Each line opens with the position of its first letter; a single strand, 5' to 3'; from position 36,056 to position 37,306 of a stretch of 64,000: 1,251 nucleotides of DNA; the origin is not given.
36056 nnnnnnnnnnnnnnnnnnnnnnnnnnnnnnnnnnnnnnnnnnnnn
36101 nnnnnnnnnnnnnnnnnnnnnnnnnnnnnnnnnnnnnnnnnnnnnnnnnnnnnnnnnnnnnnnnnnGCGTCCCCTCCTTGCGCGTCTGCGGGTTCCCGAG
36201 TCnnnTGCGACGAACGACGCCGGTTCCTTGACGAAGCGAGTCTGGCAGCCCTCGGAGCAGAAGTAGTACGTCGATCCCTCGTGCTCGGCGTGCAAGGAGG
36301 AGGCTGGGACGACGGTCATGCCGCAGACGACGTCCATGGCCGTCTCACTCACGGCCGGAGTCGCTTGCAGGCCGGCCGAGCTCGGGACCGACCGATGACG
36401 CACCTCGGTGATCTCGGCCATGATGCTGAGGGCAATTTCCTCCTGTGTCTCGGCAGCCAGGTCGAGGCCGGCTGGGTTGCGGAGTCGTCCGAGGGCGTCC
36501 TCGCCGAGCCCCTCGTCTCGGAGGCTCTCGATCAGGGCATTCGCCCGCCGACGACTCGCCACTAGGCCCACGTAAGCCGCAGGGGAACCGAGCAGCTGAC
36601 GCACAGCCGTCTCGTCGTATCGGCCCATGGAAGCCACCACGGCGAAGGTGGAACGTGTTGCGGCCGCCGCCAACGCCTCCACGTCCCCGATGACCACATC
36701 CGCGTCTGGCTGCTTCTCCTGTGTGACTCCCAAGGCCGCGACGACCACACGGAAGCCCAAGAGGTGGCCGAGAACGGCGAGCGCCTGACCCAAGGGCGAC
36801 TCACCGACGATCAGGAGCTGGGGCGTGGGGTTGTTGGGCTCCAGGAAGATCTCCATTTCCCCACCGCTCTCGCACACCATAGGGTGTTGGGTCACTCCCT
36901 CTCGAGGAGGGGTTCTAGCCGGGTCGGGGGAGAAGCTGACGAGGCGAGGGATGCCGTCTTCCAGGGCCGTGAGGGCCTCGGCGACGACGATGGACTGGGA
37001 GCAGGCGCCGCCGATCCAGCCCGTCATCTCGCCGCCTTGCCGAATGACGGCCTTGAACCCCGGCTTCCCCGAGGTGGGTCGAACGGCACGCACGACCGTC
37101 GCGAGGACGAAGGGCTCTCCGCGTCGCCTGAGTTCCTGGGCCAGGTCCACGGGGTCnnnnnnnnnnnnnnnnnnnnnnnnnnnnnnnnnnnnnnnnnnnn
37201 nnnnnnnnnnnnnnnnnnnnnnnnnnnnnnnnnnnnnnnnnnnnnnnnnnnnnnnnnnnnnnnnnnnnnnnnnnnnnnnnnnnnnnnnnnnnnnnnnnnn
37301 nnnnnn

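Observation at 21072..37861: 17-kb molybdenum / CO-dehydrogenase island with both form-II and form-I coxMSL sets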

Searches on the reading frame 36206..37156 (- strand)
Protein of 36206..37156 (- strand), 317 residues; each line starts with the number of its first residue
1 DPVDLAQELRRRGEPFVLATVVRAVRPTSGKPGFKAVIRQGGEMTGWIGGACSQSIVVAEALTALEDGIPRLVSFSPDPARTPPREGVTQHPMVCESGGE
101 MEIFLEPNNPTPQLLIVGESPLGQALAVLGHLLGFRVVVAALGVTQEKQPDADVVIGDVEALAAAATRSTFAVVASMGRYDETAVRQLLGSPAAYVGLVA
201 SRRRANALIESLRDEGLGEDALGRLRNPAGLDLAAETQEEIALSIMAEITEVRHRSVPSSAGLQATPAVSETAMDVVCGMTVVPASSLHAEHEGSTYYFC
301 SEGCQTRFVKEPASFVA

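Call 68: search_dna_similar(query=window:36206-37156:-, collection=plasmids, mode=protein, max_rows=25)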
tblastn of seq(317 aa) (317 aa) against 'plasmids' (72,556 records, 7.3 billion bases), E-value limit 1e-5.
Records with a match: 260; places in all: 268; records where one place covers at least 80% of the query: 25.
Best place of each record, by identity: <60% 260.
By first word of the organism name: Acinetobacter 68; Rhizobium 23; Sphingobium 16; Sphingomonas 11; Cupriavidus 9; Streptomyces 7; Haloarcula 6; Clostridium 5; Deinococcus 4; Natrinema 4; and 68 more.
By predicted mobility (MOB-suite, as given by PLSDB): non-mobilizable 119; mobilizable 85; conjugative 56.
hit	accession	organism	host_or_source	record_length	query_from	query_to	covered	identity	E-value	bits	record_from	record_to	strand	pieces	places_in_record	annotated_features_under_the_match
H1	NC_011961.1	Thermomicrobium roseum DSM 5159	-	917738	1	317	100%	42.0%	4e-58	208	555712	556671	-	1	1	XdhC family protein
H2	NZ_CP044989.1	Deinococcus sp. AJ005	single cell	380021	9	316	97%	36.3%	5e-43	165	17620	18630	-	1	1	XdhC family protein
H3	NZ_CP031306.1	Natronorubrum bangense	Cell culture,The Bange salt-alkaline ...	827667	4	316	99%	34.5%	6e-44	167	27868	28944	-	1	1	XdhC family protein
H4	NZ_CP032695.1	Rhizobium jaguaris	Calliandra grandiflora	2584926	1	266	84%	40.6%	1e-43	166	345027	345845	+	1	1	none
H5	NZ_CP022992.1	Paraburkholderia aromaticivorans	-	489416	3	317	99%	34.2%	2e-41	160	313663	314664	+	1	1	XdhC family protein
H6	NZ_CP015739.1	Shinella sp. HZN7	-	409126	1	256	81%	42.0%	8e-36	144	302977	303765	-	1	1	XdhC family protein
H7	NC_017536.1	Afipia carboxidovorans OM4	-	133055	1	255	80%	41.4%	8e-36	144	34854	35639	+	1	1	XdhC family protein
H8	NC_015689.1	Afipia carboxidovorans OM5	-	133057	1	255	80%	41.4%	8e-36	144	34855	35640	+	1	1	XdhC family protein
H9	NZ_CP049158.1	Caballeronia sp. SBC1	whole organism,soil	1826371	3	317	99%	32.8%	9e-39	152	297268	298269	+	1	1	none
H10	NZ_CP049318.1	Caballeronia sp. SBC2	whole organism,soil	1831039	3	317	99%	32.8%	9e-39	152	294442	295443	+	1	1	none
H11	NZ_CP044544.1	Bradyrhizobium betae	Beta vulgaris,Cell culture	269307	1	255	80%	40.3%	7e-40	155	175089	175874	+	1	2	XdhC family protein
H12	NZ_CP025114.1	Bradyrhizobium sp. SK17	whole organism,agricultural soil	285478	1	255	80%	40.3%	7e-40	155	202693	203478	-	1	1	XdhC family protein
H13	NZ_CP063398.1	Rhizobium sp. SL42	Amphicarpaea bracteata,Whole ...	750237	1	265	84%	37.4%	1e-42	163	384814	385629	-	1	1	XdhC/CoxI family protein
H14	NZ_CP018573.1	Marivivens sp. JLT3646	cell culture,shallow-sea hydrothermal ...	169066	4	256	80%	39.1%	2e-36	145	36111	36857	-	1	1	XdhC family protein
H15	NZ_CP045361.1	Roseivivax sp. THAF40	pure culture,Surface of a polyethylene ...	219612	1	262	83%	36.4%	4e-35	142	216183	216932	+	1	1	XdhC family protein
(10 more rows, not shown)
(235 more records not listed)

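Call 69: get_annotated_region(hit=H8, flank=7000)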
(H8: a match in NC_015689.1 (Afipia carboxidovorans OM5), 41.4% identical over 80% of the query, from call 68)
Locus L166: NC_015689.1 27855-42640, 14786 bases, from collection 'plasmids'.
description: Afipia carboxidovorans OM5 plasmid pHCG3, complete sequence
organism: Afipia carboxidovorans OM5 (NCBI taxid 504832)
taxonomy: Bacteria; Pseudomonadota; Alphaproteobacteria; Hyphomicrobiales; Nitrobacteraceae; Afipia; Afipia carboxidovorans; Afipia carboxidovorans OM5
host: -; source: -; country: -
typing (MOB-suite, as given by PLSDB): conjugative; replicon rep_cluster_503; relaxase MOBQ; mating-pair formation MPF_T
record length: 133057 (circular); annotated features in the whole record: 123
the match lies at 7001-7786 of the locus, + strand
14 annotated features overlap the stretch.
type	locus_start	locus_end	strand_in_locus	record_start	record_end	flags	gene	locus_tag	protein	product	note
CDS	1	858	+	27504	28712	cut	-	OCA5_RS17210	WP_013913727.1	MHYT domain-containing protein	-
CDS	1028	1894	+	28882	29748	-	coxM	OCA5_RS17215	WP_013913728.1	carbon monoxide dehydrogenase medium subunit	-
CDS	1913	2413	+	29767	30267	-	coxS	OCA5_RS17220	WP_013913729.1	carbon monoxide dehydrogenase small subunit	-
CDS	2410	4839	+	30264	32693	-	-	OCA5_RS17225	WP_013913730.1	aerobic carbon-monoxide dehydrogenase large subunit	-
CDS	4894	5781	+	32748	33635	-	-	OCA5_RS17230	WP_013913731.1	MoxR family ATPase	-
CDS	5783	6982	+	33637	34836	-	-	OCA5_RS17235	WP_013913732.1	VWA domain-containing protein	-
CDS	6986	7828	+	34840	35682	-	-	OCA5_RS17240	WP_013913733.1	XdhC family protein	-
CDS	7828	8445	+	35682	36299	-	-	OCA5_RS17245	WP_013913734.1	carbon monoxide dehydrogenase subunit G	-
CDS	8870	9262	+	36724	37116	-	-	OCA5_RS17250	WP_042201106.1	MHYT domain-containing protein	-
CDS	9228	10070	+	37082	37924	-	-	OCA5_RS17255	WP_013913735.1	MHYT domain-containing protein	-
CDS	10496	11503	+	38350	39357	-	-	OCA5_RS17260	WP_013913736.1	XdhC family protein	-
CDS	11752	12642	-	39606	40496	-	-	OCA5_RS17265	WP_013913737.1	DMT family transporter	GO:0055085 - transmembrane transport [Evidence IEA]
CDS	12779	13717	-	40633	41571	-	-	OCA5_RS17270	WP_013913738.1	LysR family transcriptional regulator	-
CDS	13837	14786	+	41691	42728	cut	-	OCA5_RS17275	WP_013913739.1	class 1 fructose-bisphosphatase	GO:0005975 - carbohydrate metabolic process [Evidence IEA]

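Call 70: get_annotated_region(hit=H1, flank=8000)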
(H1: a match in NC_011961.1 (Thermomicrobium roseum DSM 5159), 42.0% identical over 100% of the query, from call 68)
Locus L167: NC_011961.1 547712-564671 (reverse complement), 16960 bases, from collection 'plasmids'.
description: Thermomicrobium roseum DSM 5159 plasmid unnamed, complete sequence
organism: Thermomicrobium roseum DSM 5159 (NCBI taxid 309801)
taxonomy: Bacteria; Thermomicrobiota; Thermomicrobia; Thermomicrobiales; Thermomicrobiaceae; Thermomicrobium; Thermomicrobium roseum; Thermomicrobium roseum DSM 5159
host: -; source: -; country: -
typing (MOB-suite, as given by PLSDB): non-mobilizable
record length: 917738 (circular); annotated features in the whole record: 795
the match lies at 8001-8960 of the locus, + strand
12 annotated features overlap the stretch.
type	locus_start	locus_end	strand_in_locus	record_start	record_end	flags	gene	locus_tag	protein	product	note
CDS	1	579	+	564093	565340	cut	-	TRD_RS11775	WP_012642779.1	GAF domain-containing sensor histidine kinase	-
CDS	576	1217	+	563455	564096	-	-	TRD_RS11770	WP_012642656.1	response regulator transcription factor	GO:0000160 - phosphorelay signal transduction system [Evidence IEA]; GO:0006355 - regulation of DNA-templated ...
CDS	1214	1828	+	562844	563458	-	-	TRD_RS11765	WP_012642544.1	nucleotidyltransferase family protein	-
CDS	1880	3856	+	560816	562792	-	-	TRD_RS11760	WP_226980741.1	S9 family peptidase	-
CDS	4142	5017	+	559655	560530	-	-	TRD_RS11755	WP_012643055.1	xanthine dehydrogenase family protein subunit M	-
CDS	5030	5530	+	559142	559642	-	-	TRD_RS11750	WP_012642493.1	(2Fe-2S)-binding protein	-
CDS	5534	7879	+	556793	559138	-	-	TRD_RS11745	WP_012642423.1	aerobic carbon-monoxide dehydrogenase large subunit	-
CDS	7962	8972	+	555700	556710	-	-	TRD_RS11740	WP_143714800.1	XdhC family protein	-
CDS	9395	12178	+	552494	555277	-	acnA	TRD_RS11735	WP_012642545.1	aconitate hydratase AcnA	GO:0006099 - tricarboxylic acid cycle [Evidence IEA]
CDS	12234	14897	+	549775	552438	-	-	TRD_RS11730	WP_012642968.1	pitrilysin family protein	-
CDS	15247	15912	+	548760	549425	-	-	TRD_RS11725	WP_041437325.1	chlorite dismutase family protein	-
CDS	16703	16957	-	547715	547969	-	-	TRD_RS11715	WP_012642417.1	hypothetical protein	-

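Call 71: get_annotated_region(hit=H3, flank=8000)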
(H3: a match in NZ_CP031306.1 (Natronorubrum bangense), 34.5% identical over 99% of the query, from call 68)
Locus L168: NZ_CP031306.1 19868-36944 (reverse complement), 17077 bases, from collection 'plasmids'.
description: Natronorubrum bangense strain JCM 10635 plasmid unnamed1, complete sequence
organism: Natronorubrum bangense (NCBI taxid 61858)
taxonomy: Archaea; Euryarchaeota; Halobacteria; Halobacteriales; Natrialbaceae; Natronorubrum; Natronorubrum bangense
host: -; source: Cell culture,The Bange salt-alkaline lake in Tibet; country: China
typing (MOB-suite, as given by PLSDB): non-mobilizable
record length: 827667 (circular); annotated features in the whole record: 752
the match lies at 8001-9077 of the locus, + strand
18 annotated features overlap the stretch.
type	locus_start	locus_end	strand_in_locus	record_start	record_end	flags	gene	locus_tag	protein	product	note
CDS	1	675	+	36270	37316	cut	-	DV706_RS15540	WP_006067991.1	phytoene/squalene synthase family protein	GO:0008299 - isoprenoid biosynthetic process [Evidence IEA]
CDS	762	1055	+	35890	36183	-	-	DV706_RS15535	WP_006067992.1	hypothetical protein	-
CDS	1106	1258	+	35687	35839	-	-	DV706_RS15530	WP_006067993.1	AbrB/MazE/SpoVT family DNA-binding domain-containing protein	-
CDS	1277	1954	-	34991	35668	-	-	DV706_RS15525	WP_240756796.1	nucleotidyltransferase family protein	-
CDS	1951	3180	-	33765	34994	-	-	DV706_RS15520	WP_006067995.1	molybdopterin molybdotransferase MoeA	-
CDS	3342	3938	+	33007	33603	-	-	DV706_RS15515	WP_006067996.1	SRPBCC domain-containing protein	-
CDS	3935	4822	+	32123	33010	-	-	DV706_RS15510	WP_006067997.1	xanthine dehydrogenase family protein subunit M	-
CDS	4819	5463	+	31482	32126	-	-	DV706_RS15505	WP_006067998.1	(2Fe-2S)-binding protein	-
CDS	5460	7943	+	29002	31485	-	-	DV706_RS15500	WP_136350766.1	aerobic carbon-monoxide dehydrogenase large subunit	-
CDS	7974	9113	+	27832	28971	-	-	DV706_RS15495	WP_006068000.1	XdhC family protein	-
CDS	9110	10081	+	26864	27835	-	-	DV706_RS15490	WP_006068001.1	MoxR family ATPase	-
CDS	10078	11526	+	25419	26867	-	-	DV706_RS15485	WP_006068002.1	VWA domain-containing protein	-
CDS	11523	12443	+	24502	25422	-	-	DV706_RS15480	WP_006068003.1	DUF364 domain-containing protein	-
CDS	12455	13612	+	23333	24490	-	-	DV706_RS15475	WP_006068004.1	XdhC/CoxI family protein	-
CDS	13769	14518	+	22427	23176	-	-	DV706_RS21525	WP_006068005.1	hypothetical protein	-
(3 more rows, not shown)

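Call 72: search_protein_families(library=pfam, proteins=[L167:7962-8972:+, L168:7974-9113:+, L166:6986-7828:+, L166:10496-11503:+, L168:12455-13612:+], max_evalue=0.001)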
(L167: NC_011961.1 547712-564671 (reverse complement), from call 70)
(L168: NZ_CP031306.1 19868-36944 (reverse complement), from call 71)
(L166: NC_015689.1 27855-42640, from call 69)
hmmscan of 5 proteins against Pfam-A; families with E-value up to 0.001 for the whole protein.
L167:7962-8972:+ (336 aa): 4 families
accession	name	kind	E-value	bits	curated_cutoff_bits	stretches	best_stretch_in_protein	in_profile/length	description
PF13478.12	XdhC_C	-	8.3e-24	84.9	29.7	1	128-261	1-125/125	XdhC Rossmann domain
PF02625.21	XdhC_CoxI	-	2.3e-20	72.8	24.3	1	23-89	2-68/68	XdhC and CoxI family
PF04945.19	YHS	-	7.9e-16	58.2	30.3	1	289-334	2-46/47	YHS domain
PF24273.1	TRASH_HVO_1752_C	-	3.4e-06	27.5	27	1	292-326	6-38/47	HVO_1752, C-terminal TRASH domain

L168:7974-9113:+ (379 aa): 4 families
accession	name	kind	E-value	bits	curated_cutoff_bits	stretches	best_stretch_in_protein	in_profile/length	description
PF13478.12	XdhC_C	-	8.7e-17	62.3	29.7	1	123-262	1-125/125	XdhC Rossmann domain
PF02625.21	XdhC_CoxI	-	2.5e-14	53.4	24.3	1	19-83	2-65/68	XdhC and CoxI family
PF04945.19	YHS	-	1.6e-13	50.8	30.3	1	326-369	2-45/47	YHS domain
PF24273.1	TRASH_HVO_1752_C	-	1.7e-05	25.3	27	1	329-362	6-38/47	HVO_1752, C-terminal TRASH domain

L166:6986-7828:+ (280 aa): 2 families
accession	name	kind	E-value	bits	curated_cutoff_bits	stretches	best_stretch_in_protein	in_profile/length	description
PF13478.12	XdhC_C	-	1.7e-28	100.1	29.7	1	127-261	1-125/125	XdhC Rossmann domain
PF02625.21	XdhC_CoxI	-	1.8e-19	69.9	24.3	1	16-81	3-67/68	XdhC and CoxI family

L166:10496-11503:+ (335 aa): 2 families
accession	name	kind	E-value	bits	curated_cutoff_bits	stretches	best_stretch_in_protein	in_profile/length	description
PF13478.12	XdhC_C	-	1.9e-28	100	29.7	1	158-299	1-125/125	XdhC Rossmann domain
PF02625.21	XdhC_CoxI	-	6.7e-23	80.8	24.3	1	24-89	3-68/68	XdhC and CoxI family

L168:12455-13612:+ (385 aa): 2 families
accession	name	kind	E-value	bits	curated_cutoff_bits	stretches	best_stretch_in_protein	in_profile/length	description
PF13478.12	XdhC_C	-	3.8e-30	105.4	29.7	1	211-355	1-125/125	XdhC Rossmann domain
PF02625.21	XdhC_CoxI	-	3.3e-17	62.6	24.3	1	28-87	9-68/68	XdhC and CoxI family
